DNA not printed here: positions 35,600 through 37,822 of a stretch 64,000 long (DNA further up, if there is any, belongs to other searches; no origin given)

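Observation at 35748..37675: Secreted FN3×3/PKD×2 protein with a poly-Thr/Ser linker and a Cys-initiated C-terminal anchor module, encoded inside the glycan locus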

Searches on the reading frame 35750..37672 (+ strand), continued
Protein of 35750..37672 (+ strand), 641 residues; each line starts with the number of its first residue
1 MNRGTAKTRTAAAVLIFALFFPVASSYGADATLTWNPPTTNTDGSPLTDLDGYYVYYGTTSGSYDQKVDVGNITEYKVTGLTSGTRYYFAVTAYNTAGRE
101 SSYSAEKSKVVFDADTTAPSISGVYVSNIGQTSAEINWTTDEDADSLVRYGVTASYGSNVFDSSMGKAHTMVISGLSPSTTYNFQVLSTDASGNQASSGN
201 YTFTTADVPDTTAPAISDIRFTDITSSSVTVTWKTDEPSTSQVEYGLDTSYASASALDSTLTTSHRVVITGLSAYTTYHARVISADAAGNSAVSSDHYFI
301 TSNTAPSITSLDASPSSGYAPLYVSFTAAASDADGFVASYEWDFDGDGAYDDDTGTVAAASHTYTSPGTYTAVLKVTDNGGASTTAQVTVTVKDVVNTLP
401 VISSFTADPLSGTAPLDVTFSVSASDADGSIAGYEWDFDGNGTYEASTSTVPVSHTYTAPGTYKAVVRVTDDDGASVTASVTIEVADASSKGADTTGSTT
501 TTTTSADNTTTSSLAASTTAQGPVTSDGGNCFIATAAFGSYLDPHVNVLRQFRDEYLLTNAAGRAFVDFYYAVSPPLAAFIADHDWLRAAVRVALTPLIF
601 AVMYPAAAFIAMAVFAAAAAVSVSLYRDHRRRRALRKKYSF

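Call 43: search_protein_families(library=ncbifam, proteins=[L084:4789-5751:+, L085:11844-12716:-, L086:11864-12739:-, L084:5758-7842:+, L084:7850-9229:+, L085:1317-3131:-, L086:12918-13718:+, L084:1604-3136:+], max_evalue=0.00001)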
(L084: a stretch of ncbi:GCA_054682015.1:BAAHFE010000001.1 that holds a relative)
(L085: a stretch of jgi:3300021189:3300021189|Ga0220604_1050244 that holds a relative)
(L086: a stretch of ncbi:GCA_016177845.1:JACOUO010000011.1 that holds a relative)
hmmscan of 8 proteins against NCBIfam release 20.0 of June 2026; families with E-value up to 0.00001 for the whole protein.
L084:4789-5751:+ (321 aa): 11 families
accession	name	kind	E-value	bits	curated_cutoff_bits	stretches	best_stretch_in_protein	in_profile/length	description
TIGR04151.1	exosort_VPDSG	exception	1.2e-54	185.9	300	1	51-311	41-304/306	VPDSG-CTERM-specific exosortase XrtC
TIGR04152.1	exosort_VPLPA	exception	1.6e-37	129.8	400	1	67-312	8-248/486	VPLPA-CTERM-specific exosortase XrtD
TIGR03109.2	exosort_XrtA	exception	2.1e-37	129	208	1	40-306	3-259/261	exosortase A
TIGR02602.1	8TM_EpsH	subfamily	4.2e-35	121.4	105.55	1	67-299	8-233/241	exosortase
NF038142.1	exosort_XrtW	exception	6.6e-33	113.8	425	1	41-310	6-269/494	exosortase W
NF035943.2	exosort_XrtV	exception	2.6e-25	89.2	313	1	133-303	92-263/270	exosortase V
TIGR03113.1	exosort_XrtB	exception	1.5e-18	67.4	275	1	68-300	28-258/268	exosortase B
TIGR04178.1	exo_archaeo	signature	3.9e-15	55.9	23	1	212-307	1-96/97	exosortase/archaeosortase family protein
TIGR03763.1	cyanoexo_CrtA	exception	1.1e-06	28.3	150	1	145-305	100-258/260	cyanoexosortase A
NF033464.1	cyanoexo_CrtC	exception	3.5e-06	26.8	225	1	131-274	93-243/278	cyanoexosortase C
NF033770.1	exosort_XrtT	exception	7.9e-06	24.7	250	0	160-308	117-266/472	exosortase T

L085:11844-12716:- (291 aa): 14 families
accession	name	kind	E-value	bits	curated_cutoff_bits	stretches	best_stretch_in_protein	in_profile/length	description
TIGR04151.1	exosort_VPDSG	exception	1.1e-46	159.6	300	1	14-267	33-290/306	VPDSG-CTERM-specific exosortase XrtC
NF038142.1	exosort_XrtW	exception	1.2e-44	152.5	425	1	11-287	3-276/494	exosortase W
TIGR02602.1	8TM_EpsH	subfamily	4.5e-43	147.5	105.55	1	35-268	4-232/241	exosortase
TIGR03109.2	exosort_XrtA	exception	3.2e-42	144.8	208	1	12-274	2-257/261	exosortase A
TIGR04152.1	exosort_VPLPA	exception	3.4e-36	125.4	400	1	38-286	7-252/486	VPLPA-CTERM-specific exosortase XrtD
NF035943.2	exosort_XrtV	exception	4.6e-29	101.5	313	1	18-268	10-258/270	exosortase V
TIGR03113.1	exosort_XrtB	exception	5.1e-24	85.3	275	1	21-267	9-255/268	exosortase B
TIGR04178.1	exo_archaeo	signature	7.5e-15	55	23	1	182-276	1-95/97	exosortase/archaeosortase family protein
TIGR04156.1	cyanoexo_CrtB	exception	1.9e-12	47.3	300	1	14-267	4-258/280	cyanoexosortase B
NF033464.1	cyanoexo_CrtC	exception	3.7e-10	39.8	225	1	97-271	89-270/278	cyanoexosortase C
TIGR03763.1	cyanoexo_CrtA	exception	1.6e-09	37.7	150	1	18-274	10-257/260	cyanoexosortase A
NF033770.1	exosort_XrtT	exception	1.9e-08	33.4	250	1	70-274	60-263/472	exosortase T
TIGR04199.1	exosort_xrtJ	exception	1.9e-07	30.4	200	1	19-239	7-234/522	exosortase J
TIGR03762.1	archaeo_artC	exception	3e-07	30.6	100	1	81-267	73-266/274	archaeosortase C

L086:11864-12739:- (292 aa): 13 families
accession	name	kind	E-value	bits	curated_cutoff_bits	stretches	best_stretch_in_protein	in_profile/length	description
TIGR04151.1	exosort_VPDSG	exception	8.7e-52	176.4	300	1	20-284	38-305/306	VPDSG-CTERM-specific exosortase XrtC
NF038142.1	exosort_XrtW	exception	7.5e-46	156.5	425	1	11-288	4-275/494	exosortase W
TIGR03109.2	exosort_XrtA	exception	1.6e-45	155.6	208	1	11-278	2-259/261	exosortase A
TIGR04152.1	exosort_VPLPA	exception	7.4e-44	150.6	400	1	33-287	3-251/486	VPLPA-CTERM-specific exosortase XrtD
TIGR02602.1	8TM_EpsH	subfamily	7.8e-41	140.2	105.55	1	33-270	3-232/241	exosortase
NF035943.2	exosort_XrtV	exception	6.9e-29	100.9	313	1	13-279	7-267/270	exosortase V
TIGR03113.1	exosort_XrtB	exception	1.4e-21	77.4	275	1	16-272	6-258/268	exosortase B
TIGR04178.1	exo_archaeo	signature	4.2e-16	59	23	1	184-279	1-96/97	exosortase/archaeosortase family protein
TIGR03763.1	cyanoexo_CrtA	exception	1.5e-13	50.8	150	1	17-277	10-258/260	cyanoexosortase A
TIGR04156.1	cyanoexo_CrtB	exception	5e-10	39.4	300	1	10-286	9-275/280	cyanoexosortase B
NF033770.1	exosort_XrtT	exception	7.3e-10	38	250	1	130-288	116-275/472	exosortase T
NF033464.1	cyanoexo_CrtC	exception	1.3e-09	38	225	1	14-253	9-250/278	cyanoexosortase C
TIGR04476.1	exosort_XrtN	exception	3.1e-06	26.6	200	0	37-267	23-235/406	exosortase N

L084:5758-7842:+ (695 aa): 71 families (the best 25 are shown)
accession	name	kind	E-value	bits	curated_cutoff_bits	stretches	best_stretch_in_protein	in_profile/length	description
TIGR02916.1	PEP_his_kin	equivalog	2.8e-157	525.2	300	1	18-680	8-679/679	XrtA/PEP-CTERM system histidine kinase PrsK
NF008468.0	PRK11360.1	equivalog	2.4e-38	131.9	646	1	460-685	383-612/616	two-component system sensor histidine kinase AtoS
NF007688.0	PRK10364.1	equivalog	3.4e-34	118.4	479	1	460-682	227-452/460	two-component system sensor histidine kinase ZraS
NF010411.0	PRK13837.1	equivalog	8.7e-29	100.1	647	1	271-688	245-682/828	two-component system VirA-like sensor kinase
NF052574.1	HisKinEspCMyxo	equivalog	1.2e-25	89.9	1200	1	461-684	405-640/785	serine histidine kinase EspC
NF006800.0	PRK09303.1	equivalog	2.4e-25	89.3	342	1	469-683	147-379/383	histidine kinase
NF046026.1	HisKinCckACaul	equivalog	1.8e-23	82.5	1000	1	462-686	291-537/678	cell cycle histidine kinase CckA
TIGR02956.1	TMAO_torS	equivalog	2e-22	79.2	676.5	1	539-686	533-687/967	TMAO reductase system sensor histidine kinase/response regulator TorS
NF047874.1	MASE3_PAS_HK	subfamily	3.9e-21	75.5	560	1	558-684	497-628/655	MASE3 domain-containing sensor histidine kinase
NF038348.1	T2SS_HK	subfamily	1.2e-20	73.5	450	1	575-681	466-573/574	histidine kinase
NF046044.1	PnpS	equivalog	2.4e-20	72.9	400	1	460-680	156-390/390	two-component system histidine kinase PnpS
NF053867.1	SprKinKinDBac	equivalog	5.6e-19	68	775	1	578-682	395-498/500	sporulation kinase KinD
NF041777.1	sens_FixL_Rhizob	equivalog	6.4e-19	68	850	1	458-682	247-482/485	sensor protein FixL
NF007004.0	PRK09467.1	equivalog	1.8e-18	66.6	415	1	532-682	286-437/440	two-component system sensor histidine kinase EnvZ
NF047794.1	HisKinPtgB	equivalog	2e-18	66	1000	1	459-667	428-641/656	two-component system sensor histidine kinase PgtB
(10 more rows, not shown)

L084:7850-9229:+ (460 aa): 52 families (the best 25 are shown)
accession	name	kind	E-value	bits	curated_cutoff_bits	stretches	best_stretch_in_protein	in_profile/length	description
TIGR02915.1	PEP_resp_reg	equivalog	2.4e-195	649.6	502.6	1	4-453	1-444/445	PEP-CTERM-box response regulator transcription factor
NF008469.0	PRK11361.1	equivalog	1.5e-132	442.6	714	1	3-446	6-450/461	acetoacetate metabolism transcriptional regulator AtoC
TIGR01818.1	ntrC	equivalog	7.2e-119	397.6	558.6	1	5-388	2-378/463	nitrogen regulation protein NR(I)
TIGR01817.1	nifA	equivalog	3.1e-109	366.1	528.85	1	131-392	183-443/534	nif-specific transcriptional activator NifA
NF041552.1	TF_PrdR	equivalog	1.2e-103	347.4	795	1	138-445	259-570/577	sigma-54 dependent transcriptional regulator PrdR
NF051870.1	NAssimRespRegNtrX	equivalog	3.2e-101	339.4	600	1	1-446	1-445/452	nitrogen assimilation response regulator NtrX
NF003451.0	PRK05022.1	equivalog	1.9e-100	337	476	1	128-454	173-511/512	nitric oxide reductase transcriptional regulator NorR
NF007689.0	PRK10365.1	equivalog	8.1e-100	334.7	760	1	4-445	8-436/441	sigma-54-dependent response regulator transcription factor ZraR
NF041946.1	LuxO_transreg_Vib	equivalog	4.7e-99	332.3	800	1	27-380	23-369/463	quorum-sensing sigma-54 dependent transcriptional regulator LuxO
NF050807.1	TransRegFlbDCaul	equivalog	4.2e-93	312.7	750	1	68-445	61-432/454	sigma-54-dependent transcriptional regulator FlbD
NF038308.1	RNA_repair_RtcR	equivalog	5.9e-92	309.2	650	1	98-388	132-433/530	RNA repair transcriptional activator RtcR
NF008176.1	PRK10923.1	equivalog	2.2e-91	306.8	620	1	5-387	7-381/469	nitrogen regulation protein NR(I)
NF011695.0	PRK15115.1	equivalog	1.3e-90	304.3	763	1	3-455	8-440/445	two-component system response regulator GlrR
TIGR02329.1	propionate_PrpR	equivalog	5.8e-88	295.8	499.2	1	134-445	202-521/526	propionate catabolism operon regulatory protein PrpR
NF011953.0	PRK15424.1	equivalog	1.2e-86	291.4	703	1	128-448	203-531/538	propionate catabolism operon regulatory protein PrpR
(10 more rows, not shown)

L085:1317-3131:- (605 aa): 23 families
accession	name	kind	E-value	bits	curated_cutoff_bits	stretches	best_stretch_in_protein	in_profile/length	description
TIGR02917.1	PEP_TPR_lipo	equivalog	1.3e-47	162.2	312.2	2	402-583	720-899/899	XrtA/PEP-CTERM system TPR-repeat protein PrsT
NF040959.1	MamA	equivalog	3.1e-31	108.4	200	3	500-588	84-172/204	magnetosome protein MamA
TIGR02521.1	type_IV_pilW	equivalog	1.5e-22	80.3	154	0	526-588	36-98/234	type IV pilus biogenesis/stability protein PilW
NF033758.1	gliding_GltE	equivalog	4.2e-22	78.7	225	2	403-588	70-255/411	adventurous gliding motility TPR repeat lipoprotein GltE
NF033762.1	social_mot_Tgl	equivalog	1.5e-18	67.1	225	1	457-588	36-169/252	social motility TPR repeat lipoprotein Tgl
TIGR02552.1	LcrH_SycD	equivalog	2e-15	56.7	104.8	0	527-599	58-130/136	SycD/LcrH family type III secretion system chaperone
NF033920.0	C39_PA2778_fam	equivalog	6.1e-15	55.3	150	0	432-511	169-251/255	PA2778 family cysteine peptidase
NF052415.1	T3SS_chap_SctY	equivalog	9.4e-15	55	70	0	515-582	34-104/106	type III secretion apparatus assembly chaperone SctY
NF047371.1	FlcA_CTERM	equivalog_domain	1.2e-13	50.5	300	1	93-333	335-535/646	periplasmic flagellar collar protein FlcA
NF008757.0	PRK11788.1-5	equivalog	1.9e-13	50.4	363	0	48-178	191-321/388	lipopolysaccharide assembly protein LapB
NF002725.1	PRK02603.1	equivalog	1.1e-12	48.4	143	0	523-585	74-136/173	photosystem I assembly protein Ycf3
TIGR02795.1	tol_pal_ybgF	equivalog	1.3e-12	48.3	90.1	0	527-597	45-115/119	tol-pal system protein YbgF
TIGR04510.1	mod_pep_cyc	subfamily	2.4e-12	46.2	400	0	387-557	399-572/814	putative peptide modification system cyclase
TIGR00990.1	3a0801s09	subfamily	2.7e-12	46.2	757.25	1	219-340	313-434/615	mitochondrial import receptor subunit TOM70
TIGR00540.1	TPR_hemY_coli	hypoth_equivalog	8.6e-12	44.5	142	0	79-155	300-375/385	heme biosynthesis-associated TPR protein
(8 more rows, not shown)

L086:12918-13718:+ (267 aa): 0 families

L084:1604-3136:+ (511 aa): 0 families

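Call 45: find_encoding_contigs(protein=P0279, flank=10000, max_places=1)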
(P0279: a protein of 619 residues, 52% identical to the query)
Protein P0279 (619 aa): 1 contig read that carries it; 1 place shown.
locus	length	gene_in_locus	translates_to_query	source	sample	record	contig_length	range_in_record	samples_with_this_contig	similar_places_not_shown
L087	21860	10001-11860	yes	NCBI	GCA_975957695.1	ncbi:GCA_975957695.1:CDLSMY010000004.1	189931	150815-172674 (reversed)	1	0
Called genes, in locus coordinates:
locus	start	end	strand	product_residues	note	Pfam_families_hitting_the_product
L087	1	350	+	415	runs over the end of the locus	PF23500:DUF7133, PF22807:TrAA12, PF07995:GSDH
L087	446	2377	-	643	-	PF02922:CBM_48, PF00128:Alpha-amylase, PF02806:Alpha-amylase_C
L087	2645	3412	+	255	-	PF01975:SurE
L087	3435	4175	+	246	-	PF01135:PCMT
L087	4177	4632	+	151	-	PF18306:LDcluster4, PF03641:Lysine_decarbox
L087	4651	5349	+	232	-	PF01476:LysM, PF01551:Peptidase_M23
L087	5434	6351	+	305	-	PF00140:Sigma70_r1_2, PF04542:Sigma70_r2, PF04539:Sigma70_r3, PF04545:Sigma70_r4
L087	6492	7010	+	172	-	PF00156:Pribosyltran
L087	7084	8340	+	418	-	PF03600:CitMHS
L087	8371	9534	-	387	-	PF17785:PUA_3, PF10672:Methyltrans_SAM, PF02475:TRM5-TYW2_MTfase (weak), PF03602:Cons_hypoth95, PF05175:MTS, PF09445:Methyltransf_15, PF13649:Methyltransf_25, PF13847:Methyltransf_31, +1 more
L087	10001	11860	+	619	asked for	PF00041:fn3, PF25059:FN3_DSCAM-DSCAML_C (faint), PF16656:Pur_ac_phosph_N, PF18911:PKD_4, PF00801:PKD, PF18911:PKD_4, PF22352:K319L-like_PKD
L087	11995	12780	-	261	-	PF00950:ABC-3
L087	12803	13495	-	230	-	PF00005:ABC_tran, PF13304:AAA_21 (faint)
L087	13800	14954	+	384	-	PF01292:Ni_hydr_CYTB, PF09626:DHC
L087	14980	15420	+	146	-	PF09086:DUF1924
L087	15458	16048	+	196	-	PF09626:DHC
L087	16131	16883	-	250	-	PF13483:Lactamase_B_3, PF12706:Lactamase_B_2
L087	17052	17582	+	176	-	PF00578:AhpC-TSA, PF08534:Redoxin, PF00085:Thioredoxin, PF13098:Thioredoxin_2 (weak), PF13905:Thioredoxin_8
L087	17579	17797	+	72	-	PF14086:DUF4266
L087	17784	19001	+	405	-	PF12094:DUF3570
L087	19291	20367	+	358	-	PF02424:ApbE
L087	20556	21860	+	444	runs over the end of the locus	PF02321:OEP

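Call 46: find_encoding_contigs(protein=P0336, flank=10000, max_places=1)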
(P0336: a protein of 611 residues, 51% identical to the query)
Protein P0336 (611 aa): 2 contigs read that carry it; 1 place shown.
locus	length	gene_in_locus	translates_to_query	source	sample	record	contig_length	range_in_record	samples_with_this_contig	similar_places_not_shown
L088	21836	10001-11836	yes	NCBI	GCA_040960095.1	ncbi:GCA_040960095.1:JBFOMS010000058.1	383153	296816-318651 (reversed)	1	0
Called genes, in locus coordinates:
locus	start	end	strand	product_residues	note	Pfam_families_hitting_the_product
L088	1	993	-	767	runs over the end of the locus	-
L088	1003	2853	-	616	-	PF26725:TPR_INTS8_3 (faint), PF00515:TPR_1 (faint), PF12895:ANAPC3 (faint), PF13174:TPR_6 (faint), PF14559:TPR_19 (weak), PF07719:TPR_2 (weak), PF13429:TPR_15 (weak), PF13432:TPR_16 (weak), +15 more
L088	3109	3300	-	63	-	PF07589:PEP_exosort_dom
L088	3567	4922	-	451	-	PF00072:Response_reg, PF00158:Sigma54_activat, PF14532:Sigma54_activ_2, PF01078:Mg_chelatase (faint), PF25601:AAA_lid_14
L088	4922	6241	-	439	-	PF03446:NAD_binding_2 (weak), PF03721:UDPG_MGDP_dh_N, PF00984:UDPG_MGDP_dh, PF03720:UDPG_MGDP_dh_C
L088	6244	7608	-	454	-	PF00072:Response_reg, PF00158:Sigma54_activat, PF14532:Sigma54_activ_2, PF07728:AAA_5 (weak), PF25601:AAA_lid_14, PF02954:HTH_8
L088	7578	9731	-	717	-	PF16927:HisKA_7TM, PF02518:HATPase_c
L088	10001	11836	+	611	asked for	PF00041:fn3, PF25059:FN3_DSCAM-DSCAML_C (faint), PF16656:Pur_ac_phosph_N, PF18911:PKD_4, PF00801:PKD (weak), PF18911:PKD_4, PF00801:PKD, PF22352:K319L-like_PKD (weak)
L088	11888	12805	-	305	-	PF09721:Exosortase_EpsH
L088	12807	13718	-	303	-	PF13641:Glyco_tranf_2_3 (weak), PF00535:Glycos_transf_2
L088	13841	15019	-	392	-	PF13489:Methyltransf_23, PF08241:Methyltransf_11 (weak), PF08242:Methyltransf_12 (weak), PF08484:Methyltransf_14, PF22674:C2185-like_N (weak)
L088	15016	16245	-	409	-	PF13489:Methyltransf_23, PF08242:Methyltransf_12 (weak), PF08484:Methyltransf_14, PF22674:C2185-like_N (weak)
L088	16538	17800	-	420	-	PF08421:Methyltransf_13, PF13489:Methyltransf_23, PF08241:Methyltransf_11 (weak), PF08242:Methyltransf_12, PF08484:Methyltransf_14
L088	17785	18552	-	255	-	PF00483:NTP_transferase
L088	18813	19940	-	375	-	PF04055:Radical_SAM, PF13186:SPASM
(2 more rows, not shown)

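Call 47: find_encoding_contigs(protein=P0300, flank=10000, max_places=1)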
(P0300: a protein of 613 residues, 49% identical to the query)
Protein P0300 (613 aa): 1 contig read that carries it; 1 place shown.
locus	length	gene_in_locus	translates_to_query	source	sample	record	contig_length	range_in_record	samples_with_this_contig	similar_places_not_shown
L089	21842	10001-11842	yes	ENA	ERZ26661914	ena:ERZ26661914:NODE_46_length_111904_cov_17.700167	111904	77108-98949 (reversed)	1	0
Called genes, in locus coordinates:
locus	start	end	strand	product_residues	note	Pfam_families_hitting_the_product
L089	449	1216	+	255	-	PF07589:PEP_exosort_dom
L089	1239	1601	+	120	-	PF07238:PilZ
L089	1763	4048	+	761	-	-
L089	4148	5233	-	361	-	PF00483:NTP_transferase, PF12804:NTP_transf_3 (weak), PF25084:LbH_EIF2B (weak), PF25087:GMPPB_C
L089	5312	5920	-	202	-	PF01583:APS_kinase, PF13671:AAA_33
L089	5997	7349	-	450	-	PF00072:Response_reg, PF00004:AAA (faint), PF00158:Sigma54_activat, PF14532:Sigma54_activ_2, PF07728:AAA_5 (weak), PF25601:AAA_lid_14, PF02954:HTH_8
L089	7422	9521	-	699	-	PF13492:GAF_3, PF02518:HATPase_c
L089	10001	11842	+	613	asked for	PF00041:fn3 (weak), PF16656:Pur_ac_phosph_N (weak), PF18911:PKD_4, PF00801:PKD, PF18911:PKD_4, PF00801:PKD, PF22352:K319L-like_PKD (weak)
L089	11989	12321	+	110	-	PF00041:fn3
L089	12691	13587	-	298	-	PF09721:Exosortase_EpsH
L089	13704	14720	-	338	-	PF13641:Glyco_tranf_2_3, PF00535:Glycos_transf_2, PF10111:Glyco_tranf_2_2 (weak)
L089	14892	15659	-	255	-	PF25087:GMPPB_C (faint), PF14602:Hexapep_2 (faint), PF00132:Hexapep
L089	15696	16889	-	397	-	PF00534:Glycos_transf_1 (weak)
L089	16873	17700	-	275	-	PF02585:PIG-L (weak)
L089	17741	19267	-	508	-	PF01554:MatE (weak), PF13440:Polysacc_synt_3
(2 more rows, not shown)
